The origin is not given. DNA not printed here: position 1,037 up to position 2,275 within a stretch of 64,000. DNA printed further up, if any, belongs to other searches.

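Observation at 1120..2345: AT-rich 1.2-kb islet between convergent trxB and truA carries a single orphan polymorphic-toxin-like ORF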

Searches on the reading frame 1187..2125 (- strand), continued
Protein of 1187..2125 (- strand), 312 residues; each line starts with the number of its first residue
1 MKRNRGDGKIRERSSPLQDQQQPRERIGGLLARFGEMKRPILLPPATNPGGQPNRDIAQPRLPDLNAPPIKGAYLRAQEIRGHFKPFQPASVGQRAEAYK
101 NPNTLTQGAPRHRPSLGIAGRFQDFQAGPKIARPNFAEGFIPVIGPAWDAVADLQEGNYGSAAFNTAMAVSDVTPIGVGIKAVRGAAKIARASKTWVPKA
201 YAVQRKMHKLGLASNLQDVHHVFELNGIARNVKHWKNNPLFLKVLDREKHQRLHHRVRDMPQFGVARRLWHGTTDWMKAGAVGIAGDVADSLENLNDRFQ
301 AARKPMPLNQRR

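Call 30: search_protein_families(library=pfam, alignment_id=A2, max_evalue=0.1)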
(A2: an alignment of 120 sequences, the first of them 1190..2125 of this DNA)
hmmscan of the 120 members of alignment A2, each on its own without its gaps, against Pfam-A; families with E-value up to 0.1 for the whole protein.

A. member 1, window:1190-2125:- (312 aa): 0 families

B. families by the number of members that match (of 120 scanned): 30 families (the first 25 are shown)
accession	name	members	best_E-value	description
PF05593.20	RHS_repeat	4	5.2e-89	RHS Repeat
PF20041.5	DUF6443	2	2.6e-38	Domain of unknown function (DUF6443)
PF09533.15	DUF2380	2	0.012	Predicted lipoprotein of unknown function (DUF2380)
PF13385.13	Laminin_G_3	1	8.6e-50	Concanavalin A-like lectin/glucanases superfamily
PF16990.11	CBM_35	1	4.8e-13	Carbohydrate binding module (family 35)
PF20148.4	DUF6531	1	5.7e-09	Domain of unknown function (DUF6531)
PF03422.21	CBM_6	1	3.7e-08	Carbohydrate binding module (family 6)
PF19081.6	Ig_7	1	1.5e-05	Ig-like domain CHU_C associated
PF15283.12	DUF4595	1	1.7e-05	Domain of unknown function (DUF4595) with porin-like fold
PF25023.1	TEN_YD-shell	1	4.6e-05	Teneurin YD-shell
PF03944.20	Endotoxin_C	1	0.00072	delta endotoxin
PF21199.3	LAMININ_IV_B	1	0.00081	Laminin IV type B domain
PF18099.7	CBM_35_2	1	0.00097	Carbohydrate binding module (family 35)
PF00353.25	HemolysinCabind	1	0.0013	RTX calcium-binding nonapeptide repeat (4 copies)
PF02140.24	SUEL_Lectin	1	0.0017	D-galactoside/L-rhamnose binding SUEL lectin domain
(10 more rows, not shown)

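Call 32: find_related_loci(query=A1, collection=genome_contigs, flank=6000)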
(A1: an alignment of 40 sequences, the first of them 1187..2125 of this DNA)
Query A1 (312 aa) in genome_contigs; peptide patterns used: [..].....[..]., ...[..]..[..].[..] (x = any residue, [..] = any of these).
90 stretches matched a pattern; 70 encode a relative of the query (tblastn E <= 1e-3); 68 distinct loci.
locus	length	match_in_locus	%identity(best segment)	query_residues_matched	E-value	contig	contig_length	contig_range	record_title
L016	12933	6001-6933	72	1-312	7e-142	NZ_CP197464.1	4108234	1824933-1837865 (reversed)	Sphingomonas sp. ASY06-1R chromosome, complete genome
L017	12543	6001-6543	51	122-302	2e-53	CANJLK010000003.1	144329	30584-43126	MAG: Caulobacteraceae bacterium isolate RH-23may17-583 genome assembly, contig: RH-23may17-C679, whole genome shotgun se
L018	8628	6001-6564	47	112-299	6e-53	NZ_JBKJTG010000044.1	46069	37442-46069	MAG: Phenylobacterium sp. isolate ant_bin.611 k117_5205587, whole genome shotgun sequence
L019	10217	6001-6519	50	122-294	3e-52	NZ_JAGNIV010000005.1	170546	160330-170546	MAG: Phenylobacterium sp. isolate Go_SlAct_bin_515 Go_SlAct_145_length_170546_cov_9.363205, whole genome shotgun sequenc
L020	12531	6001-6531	50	122-298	3e-52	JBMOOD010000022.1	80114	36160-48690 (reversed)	MAG: Pseudomonadota bacterium isolate Betzabe_MAG093 MAG093_22, whole genome shotgun sequence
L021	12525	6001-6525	49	122-296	5e-52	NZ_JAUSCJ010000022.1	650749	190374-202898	MAG: Phenylobacterium sp. isolate E14_concoct.bin.108 E14_k141_1259744, whole genome shotgun sequence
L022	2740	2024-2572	50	114-295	2e-52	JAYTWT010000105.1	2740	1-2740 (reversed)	MAG: Alphaproteobacteria bacterium isolate GFS_5823 GFS_5823_104, whole genome shotgun sequence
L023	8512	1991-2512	49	122-295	1e-51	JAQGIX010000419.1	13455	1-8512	MAG: Phenylobacterium sp. isolate RYN_470 scaffold_199302, whole genome shotgun sequence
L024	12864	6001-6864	38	29-312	3e-51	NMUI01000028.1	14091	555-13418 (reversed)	MAG: Phenylobacterium zucineum isolate lbmp16 W1S__single__contig_1376, whole genome shotgun sequence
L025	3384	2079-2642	47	114-301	1e-50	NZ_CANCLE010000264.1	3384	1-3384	MAG: Phenylobacterium aquaticum isolate JR-MC-F-240519-4 JR-MC-F-240519-C36904, whole genome shotgun sequence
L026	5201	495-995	51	128-294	3e-50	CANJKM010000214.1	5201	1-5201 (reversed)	MAG: Caulobacterales bacterium isolate RH-23may17-1310 genome assembly, contig: RH-23may17-C139366, whole genome shotgun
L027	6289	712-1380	43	88-312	5e-50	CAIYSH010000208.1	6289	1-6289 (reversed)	MAG: uncultured Alphaproteobacteria bacterium isolate LJ_bin-4774 genome assembly, contig: bin-4774:208/498, whole genom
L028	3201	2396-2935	49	122-300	5e-50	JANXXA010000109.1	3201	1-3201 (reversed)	MAG: Phenylobacterium sp. isolate GL140_2_metabat_323 GL140_2_k141_1870784, whole genome shotgun sequence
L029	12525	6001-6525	49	122-296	7e-50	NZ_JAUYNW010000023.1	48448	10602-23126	MAG: Phenylobacterium sp. isolate C4_concoct.bin.44_sub C4_k141_7017, whole genome shotgun sequence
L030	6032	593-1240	43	88-305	8e-50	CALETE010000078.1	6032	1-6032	MAG TPA_asm: uncultured Alphaproteobacteria bacterium isolate SRR6231140_bin.10_CONCOCT_v1.1_MAG genome assembly, contig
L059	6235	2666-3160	45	131-294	1e-40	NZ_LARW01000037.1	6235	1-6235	Sphingomonas sp. SRS2 contig37, whole genome shotgun sequence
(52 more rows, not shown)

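Call 61: find_homologous_proteins(query=A5, max_evalue=0.00001)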
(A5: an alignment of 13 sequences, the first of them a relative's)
Query A5 (13 sequences) (243 aa, profile of the alignment): 478 proteins with E <= 0.00001 among 8000 candidates; the best 120 are listed.
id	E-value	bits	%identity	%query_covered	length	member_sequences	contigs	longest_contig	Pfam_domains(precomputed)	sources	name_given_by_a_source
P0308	5.5e-120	417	76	98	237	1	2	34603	-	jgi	-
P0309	2.5e-119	415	70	96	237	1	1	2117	-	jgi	jgi:hypothetical protein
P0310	6.2e-119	414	67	92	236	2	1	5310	-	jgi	jgi:hypothetical protein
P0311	6.5e-119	414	76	96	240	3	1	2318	-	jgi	jgi:hypothetical protein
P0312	1.1e-118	413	75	94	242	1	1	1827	-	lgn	-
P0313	2.1e-118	412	74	97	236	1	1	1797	-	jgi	jgi:hypothetical protein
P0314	2.2e-118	412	76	95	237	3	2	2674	-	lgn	-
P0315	5.0e-118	411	69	100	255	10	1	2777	-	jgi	jgi:hypothetical protein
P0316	7.2e-118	410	77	93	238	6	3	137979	-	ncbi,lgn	-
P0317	9.5e-118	410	76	94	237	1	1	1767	-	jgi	jgi:hypothetical protein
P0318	1.9e-117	409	66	95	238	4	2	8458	-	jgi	-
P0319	3.7e-117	408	96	100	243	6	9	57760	-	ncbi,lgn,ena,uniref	ncbi:hypothetical protein [Phenylobacterium conjunctum]|uniref:Uncharacterized protein n=1 Tax=Pheny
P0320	4.3e-117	408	76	94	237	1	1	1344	-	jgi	jgi:hypothetical protein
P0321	5.9e-117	407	69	94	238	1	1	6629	-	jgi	jgi:hypothetical protein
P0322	1.2e-116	406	77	93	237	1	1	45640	-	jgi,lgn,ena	-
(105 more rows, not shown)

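Call 65: search_protein_families(library=pfam, proteins=[L012:8842-9300:+, L007:8714-9178:+, L059:3276-3716:+], max_evalue=0.1)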
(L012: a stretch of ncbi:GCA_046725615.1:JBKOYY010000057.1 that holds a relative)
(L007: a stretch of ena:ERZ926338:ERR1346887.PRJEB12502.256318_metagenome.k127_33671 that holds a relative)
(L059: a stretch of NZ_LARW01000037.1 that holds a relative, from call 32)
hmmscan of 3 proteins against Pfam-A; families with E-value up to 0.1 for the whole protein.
L012:8842-9300:+ (152 aa): 0 families

L007:8714-9178:+ (154 aa): 0 families

L059:3276-3716:+ (147 aa): 0 families

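Call 69: find_encoding_contigs(protein=P0167, flank=4000, max_places=2)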
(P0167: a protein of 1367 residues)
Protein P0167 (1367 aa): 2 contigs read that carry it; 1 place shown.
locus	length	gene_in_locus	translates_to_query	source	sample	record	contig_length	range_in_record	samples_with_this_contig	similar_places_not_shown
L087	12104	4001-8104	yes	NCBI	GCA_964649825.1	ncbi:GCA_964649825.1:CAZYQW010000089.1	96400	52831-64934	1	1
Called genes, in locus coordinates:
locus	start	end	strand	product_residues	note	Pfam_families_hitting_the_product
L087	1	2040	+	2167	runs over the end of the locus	PF28492:Beta_helix_4 (weak), PF05048:NosD (faint), PF13229:Beta_helix, PF13860:FlgD_ig (weak)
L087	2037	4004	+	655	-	PF00930:DPPIV_N (faint), PF26550:Tricorn_2nd, PF26549:Tricorn_N (weak), PF07676:PD40, PF26549:Tricorn_N, PF07676:PD40, PF13860:FlgD_ig (weak)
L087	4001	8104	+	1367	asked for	PF20148:DUF6531, PF05593:RHS_repeat, PF25023:TEN_YD-shell, PF05593:RHS_repeat, PF25023:TEN_YD-shell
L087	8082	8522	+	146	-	-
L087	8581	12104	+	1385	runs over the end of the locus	PF20148:DUF6531, PF05593:RHS_repeat (weak), PF25023:TEN_YD-shell (weak), PF05593:RHS_repeat (weak), PF25023:TEN_YD-shell, PF15649:Tox-REase-7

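Call 79: search_protein_families(library=phrogs, alignment_id=A2, max_evalue=1)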
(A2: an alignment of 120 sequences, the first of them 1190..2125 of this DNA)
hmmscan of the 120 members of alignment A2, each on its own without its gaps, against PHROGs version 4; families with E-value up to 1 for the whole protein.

A. member 1, window:1190-2125:- (312 aa): 2 families
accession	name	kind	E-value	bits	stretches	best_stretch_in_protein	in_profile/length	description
phrog_34091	-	unknown function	0.094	13.4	1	166-192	151-177/302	-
phrog_7545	-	DNA, RNA and nucleotide metabolism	0.2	12.9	1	218-270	105-149/160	HNH endonuclease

B. families by the number of members that match (of 120 scanned): 57 families (the first 25 are shown)
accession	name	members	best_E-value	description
phrog_7545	-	13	0.027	HNH endonuclease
phrog_10385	-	3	3.1e-48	-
phrog_21964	-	2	0.0061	HNH endonuclease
phrog_21714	-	2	0.013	-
phrog_29602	-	2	0.035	-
phrog_24213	-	2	0.07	-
phrog_144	-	2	0.1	HNH endonuclease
phrog_38322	-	1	1.5e-06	-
phrog_14220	-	1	6.9e-05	-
phrog_380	-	1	0.0038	endolysin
phrog_26577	-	1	0.0083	-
phrog_3310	-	1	0.0089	transglycosylase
phrog_119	-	1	0.012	HNH endonuclease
phrog_28519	-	1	0.012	-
phrog_10954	-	1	0.014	-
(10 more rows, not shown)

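Call 102: search_protein_families(library=ncbifam, alignment_id=A2, max_evalue=1)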
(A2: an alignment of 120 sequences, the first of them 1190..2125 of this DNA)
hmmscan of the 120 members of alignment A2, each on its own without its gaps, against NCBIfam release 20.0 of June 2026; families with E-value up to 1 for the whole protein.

A. member 1, window:1190-2125:- (312 aa): 1 family
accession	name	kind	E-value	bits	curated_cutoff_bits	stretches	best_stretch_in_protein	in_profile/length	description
NF000386.2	blaOXA-10_like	exception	0.18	11.2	580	1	185-237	52-104/266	OXA-10 family class D beta-lactamase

B. families by the number of members that match (of 120 scanned): 31 families (the first 25 are shown)
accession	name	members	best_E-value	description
TIGR03696.1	Rhs_assc_core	6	1.4e-23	RHS repeat-associated core domain-containing protein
TIGR01643.1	YD_repeat_2x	4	1.4e-54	YD repeat-containing protein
NF041261.1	RHS_core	3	3.8e-40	RHS element core protein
NF052521.1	TafC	1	1.8e-09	TafC family fimbrial protein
NF008399.0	PRK11198.1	1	0.00055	peptidoglycan-binding protein LysM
NF005969.0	PRK08057.1-3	1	0.0034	cobalt-precorrin-6A reductase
TIGR02269.1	TIGR02269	1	0.0044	SitA6 family polymorphic toxin lipoprotein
NF002798.1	PRK02939.1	1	0.0082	YnfC family lipoprotein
NF011924.1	PRK15395.1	1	0.018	galactose/glucose ABC transporter substrate-binding protein MglB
NF049867.1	TP0183_fam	1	0.025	TP0183 family DNA metabolism protein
NF007818.0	PRK10527.1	1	0.025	DUF454 family protein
NF053825.1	PdgNdpepShyA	1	0.033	peptidoglycan DD-endopeptidase ShyA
NF041731.2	transpos_ISH6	1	0.05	ISH6 family transposase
NF010683.0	PRK14083.1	1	0.096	HSP90 family protein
NF045769.1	TransActPmfR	1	0.12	transcciptional activator PmfR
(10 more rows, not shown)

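Call 104: search_solved_structures(query=A2, max_evalue=10, show_alignments=3)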
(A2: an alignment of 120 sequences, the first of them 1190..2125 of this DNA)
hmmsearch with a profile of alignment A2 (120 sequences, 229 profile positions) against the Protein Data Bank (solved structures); distinct sequences matched with E-value up to 10: 2.
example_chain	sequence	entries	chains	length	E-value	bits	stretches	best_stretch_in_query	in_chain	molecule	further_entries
8pjx_A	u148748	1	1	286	0.00027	23.8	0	171-198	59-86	SAKe6FR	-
5wax_A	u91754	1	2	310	0.44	13.3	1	146-164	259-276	SAPK10 (serine/threonine-protein kinase 10)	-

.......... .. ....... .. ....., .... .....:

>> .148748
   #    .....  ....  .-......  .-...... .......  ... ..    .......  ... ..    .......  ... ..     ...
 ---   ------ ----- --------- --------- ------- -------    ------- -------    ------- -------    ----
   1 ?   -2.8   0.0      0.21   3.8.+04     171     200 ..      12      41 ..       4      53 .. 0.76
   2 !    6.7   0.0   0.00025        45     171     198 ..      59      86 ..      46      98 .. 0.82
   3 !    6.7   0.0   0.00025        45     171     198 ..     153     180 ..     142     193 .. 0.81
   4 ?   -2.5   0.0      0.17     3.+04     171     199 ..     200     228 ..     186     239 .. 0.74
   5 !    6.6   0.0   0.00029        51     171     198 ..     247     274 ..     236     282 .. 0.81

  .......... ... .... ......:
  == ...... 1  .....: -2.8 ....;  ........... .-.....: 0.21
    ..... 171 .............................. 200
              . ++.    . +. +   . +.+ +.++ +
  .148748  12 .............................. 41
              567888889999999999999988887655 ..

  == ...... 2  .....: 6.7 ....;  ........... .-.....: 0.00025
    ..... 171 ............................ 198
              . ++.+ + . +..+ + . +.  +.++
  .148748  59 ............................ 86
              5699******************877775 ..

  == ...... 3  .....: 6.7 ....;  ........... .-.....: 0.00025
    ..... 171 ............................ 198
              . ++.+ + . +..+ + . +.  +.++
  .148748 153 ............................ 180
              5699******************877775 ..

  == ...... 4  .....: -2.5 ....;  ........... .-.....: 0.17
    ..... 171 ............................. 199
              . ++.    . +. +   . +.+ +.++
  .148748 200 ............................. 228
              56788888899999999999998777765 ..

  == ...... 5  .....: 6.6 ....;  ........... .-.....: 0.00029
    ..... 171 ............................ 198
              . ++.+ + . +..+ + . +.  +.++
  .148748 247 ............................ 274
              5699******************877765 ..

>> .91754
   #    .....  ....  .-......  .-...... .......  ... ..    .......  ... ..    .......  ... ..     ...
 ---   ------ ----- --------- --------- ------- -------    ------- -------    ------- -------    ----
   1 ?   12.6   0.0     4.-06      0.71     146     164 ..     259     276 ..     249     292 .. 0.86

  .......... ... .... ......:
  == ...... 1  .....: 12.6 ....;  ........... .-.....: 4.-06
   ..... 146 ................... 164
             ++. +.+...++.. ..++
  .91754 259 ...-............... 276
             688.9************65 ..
